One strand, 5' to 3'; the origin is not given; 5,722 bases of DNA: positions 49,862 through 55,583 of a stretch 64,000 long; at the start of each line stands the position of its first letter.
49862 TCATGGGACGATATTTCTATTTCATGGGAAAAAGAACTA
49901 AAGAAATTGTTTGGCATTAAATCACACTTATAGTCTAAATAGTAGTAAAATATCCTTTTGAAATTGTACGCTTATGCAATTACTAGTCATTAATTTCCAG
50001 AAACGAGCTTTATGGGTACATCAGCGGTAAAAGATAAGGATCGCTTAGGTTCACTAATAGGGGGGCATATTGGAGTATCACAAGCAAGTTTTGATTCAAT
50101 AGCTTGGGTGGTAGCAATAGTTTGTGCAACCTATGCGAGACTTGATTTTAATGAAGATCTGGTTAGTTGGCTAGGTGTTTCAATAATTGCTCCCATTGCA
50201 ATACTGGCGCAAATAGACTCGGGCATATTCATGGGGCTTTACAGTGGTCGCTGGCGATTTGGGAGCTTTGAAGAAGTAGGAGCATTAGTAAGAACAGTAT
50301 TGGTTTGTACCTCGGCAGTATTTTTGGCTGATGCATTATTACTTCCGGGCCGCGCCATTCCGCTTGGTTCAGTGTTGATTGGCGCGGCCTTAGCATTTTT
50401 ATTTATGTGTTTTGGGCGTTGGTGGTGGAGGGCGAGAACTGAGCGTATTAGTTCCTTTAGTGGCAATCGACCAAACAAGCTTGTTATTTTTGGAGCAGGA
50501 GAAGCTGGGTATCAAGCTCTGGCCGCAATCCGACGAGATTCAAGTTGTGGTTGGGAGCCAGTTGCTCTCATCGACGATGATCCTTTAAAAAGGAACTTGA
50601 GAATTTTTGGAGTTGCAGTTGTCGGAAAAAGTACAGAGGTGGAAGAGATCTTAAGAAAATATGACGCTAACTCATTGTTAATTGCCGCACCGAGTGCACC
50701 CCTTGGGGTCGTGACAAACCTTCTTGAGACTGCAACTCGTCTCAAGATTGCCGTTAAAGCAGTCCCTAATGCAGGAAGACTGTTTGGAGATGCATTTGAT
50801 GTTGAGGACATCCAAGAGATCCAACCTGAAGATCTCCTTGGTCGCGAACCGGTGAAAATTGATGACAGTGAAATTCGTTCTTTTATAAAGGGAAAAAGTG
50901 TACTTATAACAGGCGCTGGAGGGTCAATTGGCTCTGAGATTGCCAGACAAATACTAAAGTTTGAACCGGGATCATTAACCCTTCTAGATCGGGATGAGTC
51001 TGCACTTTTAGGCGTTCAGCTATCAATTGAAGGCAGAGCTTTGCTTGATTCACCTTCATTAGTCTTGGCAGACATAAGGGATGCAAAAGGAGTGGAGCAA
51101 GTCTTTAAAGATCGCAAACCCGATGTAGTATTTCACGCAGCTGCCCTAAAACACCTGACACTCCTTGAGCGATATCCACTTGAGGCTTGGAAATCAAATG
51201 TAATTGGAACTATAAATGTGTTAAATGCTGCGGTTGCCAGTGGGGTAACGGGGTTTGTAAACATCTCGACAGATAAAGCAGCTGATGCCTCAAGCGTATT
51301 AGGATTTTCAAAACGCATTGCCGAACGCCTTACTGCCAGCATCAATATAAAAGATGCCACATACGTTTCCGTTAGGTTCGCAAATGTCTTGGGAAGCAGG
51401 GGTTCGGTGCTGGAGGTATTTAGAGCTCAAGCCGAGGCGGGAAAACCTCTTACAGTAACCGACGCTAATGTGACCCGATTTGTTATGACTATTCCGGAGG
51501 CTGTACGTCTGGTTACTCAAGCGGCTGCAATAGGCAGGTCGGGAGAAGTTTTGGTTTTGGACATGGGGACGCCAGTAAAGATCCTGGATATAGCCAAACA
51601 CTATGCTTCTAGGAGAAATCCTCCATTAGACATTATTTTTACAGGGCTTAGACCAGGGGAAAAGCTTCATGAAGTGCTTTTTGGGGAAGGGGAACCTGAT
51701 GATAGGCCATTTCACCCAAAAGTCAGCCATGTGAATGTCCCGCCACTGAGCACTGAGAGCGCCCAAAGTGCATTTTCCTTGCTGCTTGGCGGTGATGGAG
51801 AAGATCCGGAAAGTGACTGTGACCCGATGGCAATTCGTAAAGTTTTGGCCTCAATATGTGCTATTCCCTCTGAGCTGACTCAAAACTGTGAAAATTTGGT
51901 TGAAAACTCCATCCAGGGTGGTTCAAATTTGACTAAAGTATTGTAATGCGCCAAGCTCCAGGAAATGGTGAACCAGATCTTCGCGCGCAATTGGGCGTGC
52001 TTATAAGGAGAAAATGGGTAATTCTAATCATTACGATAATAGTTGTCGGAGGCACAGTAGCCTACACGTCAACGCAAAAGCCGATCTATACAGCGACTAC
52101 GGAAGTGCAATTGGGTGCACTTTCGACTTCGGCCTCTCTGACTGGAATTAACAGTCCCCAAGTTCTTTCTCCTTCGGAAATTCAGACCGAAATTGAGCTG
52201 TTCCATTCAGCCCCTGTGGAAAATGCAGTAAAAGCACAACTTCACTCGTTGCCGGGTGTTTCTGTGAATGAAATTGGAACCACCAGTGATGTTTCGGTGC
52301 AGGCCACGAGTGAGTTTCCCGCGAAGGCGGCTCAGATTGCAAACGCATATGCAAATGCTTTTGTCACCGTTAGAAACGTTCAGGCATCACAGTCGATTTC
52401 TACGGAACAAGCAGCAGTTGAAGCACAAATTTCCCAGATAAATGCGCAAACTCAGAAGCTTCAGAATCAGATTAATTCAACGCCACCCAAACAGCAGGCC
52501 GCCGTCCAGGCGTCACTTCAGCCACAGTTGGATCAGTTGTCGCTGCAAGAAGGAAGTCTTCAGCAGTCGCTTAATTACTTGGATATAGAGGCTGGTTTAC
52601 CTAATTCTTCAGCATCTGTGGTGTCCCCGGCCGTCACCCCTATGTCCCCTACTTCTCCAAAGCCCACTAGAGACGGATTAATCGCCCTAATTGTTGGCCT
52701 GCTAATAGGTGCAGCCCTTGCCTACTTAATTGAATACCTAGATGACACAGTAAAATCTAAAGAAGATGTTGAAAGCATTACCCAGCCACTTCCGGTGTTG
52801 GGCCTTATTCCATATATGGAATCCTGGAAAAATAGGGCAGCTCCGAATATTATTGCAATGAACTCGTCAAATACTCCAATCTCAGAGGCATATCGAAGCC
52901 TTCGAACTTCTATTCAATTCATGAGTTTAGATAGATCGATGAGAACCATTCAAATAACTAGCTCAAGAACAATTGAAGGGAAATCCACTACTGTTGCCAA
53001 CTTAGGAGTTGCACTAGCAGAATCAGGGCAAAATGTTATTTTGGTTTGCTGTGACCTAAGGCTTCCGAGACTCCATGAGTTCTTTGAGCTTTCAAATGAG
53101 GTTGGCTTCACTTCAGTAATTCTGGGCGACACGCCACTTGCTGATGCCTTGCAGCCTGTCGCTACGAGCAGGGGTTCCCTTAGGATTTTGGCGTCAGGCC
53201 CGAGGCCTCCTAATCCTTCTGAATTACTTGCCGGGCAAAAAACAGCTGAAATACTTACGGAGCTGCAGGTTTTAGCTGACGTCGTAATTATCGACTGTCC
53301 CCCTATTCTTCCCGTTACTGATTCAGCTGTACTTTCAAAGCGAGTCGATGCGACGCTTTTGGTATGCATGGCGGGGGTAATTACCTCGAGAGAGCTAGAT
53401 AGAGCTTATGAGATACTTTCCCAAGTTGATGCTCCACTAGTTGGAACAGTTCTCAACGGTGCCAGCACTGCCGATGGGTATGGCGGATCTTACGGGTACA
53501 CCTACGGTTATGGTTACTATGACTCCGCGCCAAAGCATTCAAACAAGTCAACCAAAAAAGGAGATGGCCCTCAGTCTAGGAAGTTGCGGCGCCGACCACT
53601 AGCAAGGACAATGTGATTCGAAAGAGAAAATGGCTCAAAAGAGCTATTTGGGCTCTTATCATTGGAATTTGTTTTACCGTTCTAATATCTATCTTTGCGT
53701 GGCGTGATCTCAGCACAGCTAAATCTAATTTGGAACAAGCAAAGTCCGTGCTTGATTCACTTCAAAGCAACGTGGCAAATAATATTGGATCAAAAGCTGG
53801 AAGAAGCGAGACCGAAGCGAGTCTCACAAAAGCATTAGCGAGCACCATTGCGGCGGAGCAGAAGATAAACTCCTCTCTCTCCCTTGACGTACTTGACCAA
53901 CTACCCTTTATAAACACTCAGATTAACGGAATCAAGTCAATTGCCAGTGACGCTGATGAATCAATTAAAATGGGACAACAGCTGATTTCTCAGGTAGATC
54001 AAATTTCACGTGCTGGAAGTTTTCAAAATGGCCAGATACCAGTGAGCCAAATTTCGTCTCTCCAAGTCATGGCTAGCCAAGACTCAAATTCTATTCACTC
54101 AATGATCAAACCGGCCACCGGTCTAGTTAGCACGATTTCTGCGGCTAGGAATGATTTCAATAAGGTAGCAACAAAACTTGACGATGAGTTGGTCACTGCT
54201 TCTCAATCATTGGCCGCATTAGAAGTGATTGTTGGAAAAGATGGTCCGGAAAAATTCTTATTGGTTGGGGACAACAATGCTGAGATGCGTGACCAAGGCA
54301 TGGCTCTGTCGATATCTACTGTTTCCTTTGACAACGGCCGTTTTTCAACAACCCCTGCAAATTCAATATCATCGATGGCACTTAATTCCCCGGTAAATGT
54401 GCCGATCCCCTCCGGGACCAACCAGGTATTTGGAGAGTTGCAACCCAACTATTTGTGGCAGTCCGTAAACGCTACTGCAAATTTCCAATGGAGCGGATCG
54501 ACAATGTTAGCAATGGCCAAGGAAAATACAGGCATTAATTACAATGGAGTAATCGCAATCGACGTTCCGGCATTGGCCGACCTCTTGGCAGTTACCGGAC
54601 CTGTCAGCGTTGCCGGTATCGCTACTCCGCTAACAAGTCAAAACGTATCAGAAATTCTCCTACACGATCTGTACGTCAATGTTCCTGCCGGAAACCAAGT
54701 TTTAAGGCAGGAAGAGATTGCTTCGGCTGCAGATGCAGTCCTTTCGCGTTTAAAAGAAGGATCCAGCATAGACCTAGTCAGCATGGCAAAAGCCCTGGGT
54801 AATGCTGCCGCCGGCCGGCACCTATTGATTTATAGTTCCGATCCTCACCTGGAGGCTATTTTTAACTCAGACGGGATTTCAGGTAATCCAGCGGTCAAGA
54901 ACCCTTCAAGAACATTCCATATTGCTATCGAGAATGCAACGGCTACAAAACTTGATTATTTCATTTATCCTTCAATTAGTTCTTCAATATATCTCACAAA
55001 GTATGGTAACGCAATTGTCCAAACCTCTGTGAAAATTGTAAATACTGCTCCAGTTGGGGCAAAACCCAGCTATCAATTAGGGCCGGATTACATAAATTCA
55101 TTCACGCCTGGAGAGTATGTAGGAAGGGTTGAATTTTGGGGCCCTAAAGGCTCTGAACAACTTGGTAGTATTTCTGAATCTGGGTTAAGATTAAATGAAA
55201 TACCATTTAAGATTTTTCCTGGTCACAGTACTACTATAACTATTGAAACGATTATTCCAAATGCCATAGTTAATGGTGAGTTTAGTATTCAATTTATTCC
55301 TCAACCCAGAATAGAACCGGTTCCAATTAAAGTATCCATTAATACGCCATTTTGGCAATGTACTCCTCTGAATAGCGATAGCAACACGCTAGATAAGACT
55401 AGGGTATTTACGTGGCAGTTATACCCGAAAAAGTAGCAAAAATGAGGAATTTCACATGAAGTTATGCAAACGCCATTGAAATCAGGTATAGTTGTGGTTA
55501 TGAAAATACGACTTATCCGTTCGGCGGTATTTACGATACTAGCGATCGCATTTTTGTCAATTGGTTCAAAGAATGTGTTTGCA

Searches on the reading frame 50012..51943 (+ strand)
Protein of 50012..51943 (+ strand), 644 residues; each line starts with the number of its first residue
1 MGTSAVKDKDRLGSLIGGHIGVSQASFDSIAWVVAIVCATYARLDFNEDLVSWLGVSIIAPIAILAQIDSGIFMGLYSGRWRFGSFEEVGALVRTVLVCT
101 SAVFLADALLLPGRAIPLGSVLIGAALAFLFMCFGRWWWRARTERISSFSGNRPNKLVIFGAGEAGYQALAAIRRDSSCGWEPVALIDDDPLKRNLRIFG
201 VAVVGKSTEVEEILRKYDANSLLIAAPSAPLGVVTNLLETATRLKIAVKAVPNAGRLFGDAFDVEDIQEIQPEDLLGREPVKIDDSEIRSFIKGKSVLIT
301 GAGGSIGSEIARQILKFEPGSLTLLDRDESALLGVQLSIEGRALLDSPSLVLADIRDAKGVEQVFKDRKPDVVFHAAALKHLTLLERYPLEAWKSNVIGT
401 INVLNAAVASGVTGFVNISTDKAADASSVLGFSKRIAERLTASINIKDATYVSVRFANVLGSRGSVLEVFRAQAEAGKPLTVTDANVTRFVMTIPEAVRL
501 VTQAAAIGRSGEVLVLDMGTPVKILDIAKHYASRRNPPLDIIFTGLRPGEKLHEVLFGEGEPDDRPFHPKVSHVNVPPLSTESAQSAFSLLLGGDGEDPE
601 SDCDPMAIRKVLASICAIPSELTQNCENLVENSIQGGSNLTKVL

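Call 14: search_protein_families(library=pfam, proteins=[window:50012-51943:+], max_evalue=0.001)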
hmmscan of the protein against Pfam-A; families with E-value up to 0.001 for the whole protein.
window:50012-51943:+ (644 aa): 8 families
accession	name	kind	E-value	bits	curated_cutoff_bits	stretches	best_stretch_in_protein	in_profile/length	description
PF02719.21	Polysacc_synt_2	-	5.9e-91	305.1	20.2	1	297-573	1-290/293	Polysaccharide biosynthesis protein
PF01370.27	Epimerase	-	3.8e-22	79.3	20.9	1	297-511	1-234/240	NAD dependent epimerase/dehydratase family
PF16363.11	GDP_Man_Dehyd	-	7.7e-15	55.6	27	1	298-421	1-130/332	GDP-mannose 4,6 dehydratase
PF04321.23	RmlD_sub_bind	-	3.9e-12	46.3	27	1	296-427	2-108/287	RmlD substrate binding domain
PF01073.25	3Beta_HSD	-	2e-09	37.3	22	1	298-423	1-119/280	3-beta hydroxysteroid dehydrogenase/isomerase family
PF13727.12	CoA_binding_3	-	6.9e-07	29.9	25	1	91-252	16-175/175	CoA-binding domain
PF13460.12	NAD_binding_10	-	5.6e-06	26.8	27.2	1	301-492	1-178/184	NAD(P)H-binding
PF07993.18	NAD_binding_4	-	0.00022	20.9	20.1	0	369-429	88-145/258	Male sterility protein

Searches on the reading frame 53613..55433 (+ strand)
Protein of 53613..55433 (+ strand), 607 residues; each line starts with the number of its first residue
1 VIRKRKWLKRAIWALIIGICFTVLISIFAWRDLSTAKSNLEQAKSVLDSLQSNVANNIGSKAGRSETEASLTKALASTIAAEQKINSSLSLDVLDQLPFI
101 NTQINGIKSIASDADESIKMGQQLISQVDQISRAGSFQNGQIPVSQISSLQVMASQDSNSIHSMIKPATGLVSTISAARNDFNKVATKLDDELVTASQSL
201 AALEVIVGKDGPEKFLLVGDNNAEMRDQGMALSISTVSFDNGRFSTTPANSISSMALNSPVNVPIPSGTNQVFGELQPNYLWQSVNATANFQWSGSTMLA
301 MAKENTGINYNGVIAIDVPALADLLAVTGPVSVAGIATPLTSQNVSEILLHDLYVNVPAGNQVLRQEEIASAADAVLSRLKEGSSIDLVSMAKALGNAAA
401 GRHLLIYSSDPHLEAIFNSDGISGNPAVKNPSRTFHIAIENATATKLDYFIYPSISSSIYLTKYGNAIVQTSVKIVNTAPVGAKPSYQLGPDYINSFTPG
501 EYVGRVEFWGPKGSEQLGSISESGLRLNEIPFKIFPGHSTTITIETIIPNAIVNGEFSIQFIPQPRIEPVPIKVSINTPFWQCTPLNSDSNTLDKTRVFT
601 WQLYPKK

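Call 14: search_protein_families(library=pfam, proteins=[window:53613-55433:+], max_evalue=0.001)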
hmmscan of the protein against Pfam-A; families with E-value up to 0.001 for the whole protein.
window:53613-55433:+ (607 aa): 1 family
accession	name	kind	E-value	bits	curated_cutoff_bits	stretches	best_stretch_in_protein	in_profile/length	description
PF13196.11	DUF4012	-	9.1e-23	81.8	28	1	210-354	1-144/144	Protein of unknown function (DUF4012)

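Call 57: search_protein_families(library=ncbifam, proteins=[window:53613-55433:+], max_evalue=0.01)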
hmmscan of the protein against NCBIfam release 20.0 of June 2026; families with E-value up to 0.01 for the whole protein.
window:53613-55433:+ (607 aa): 0 families
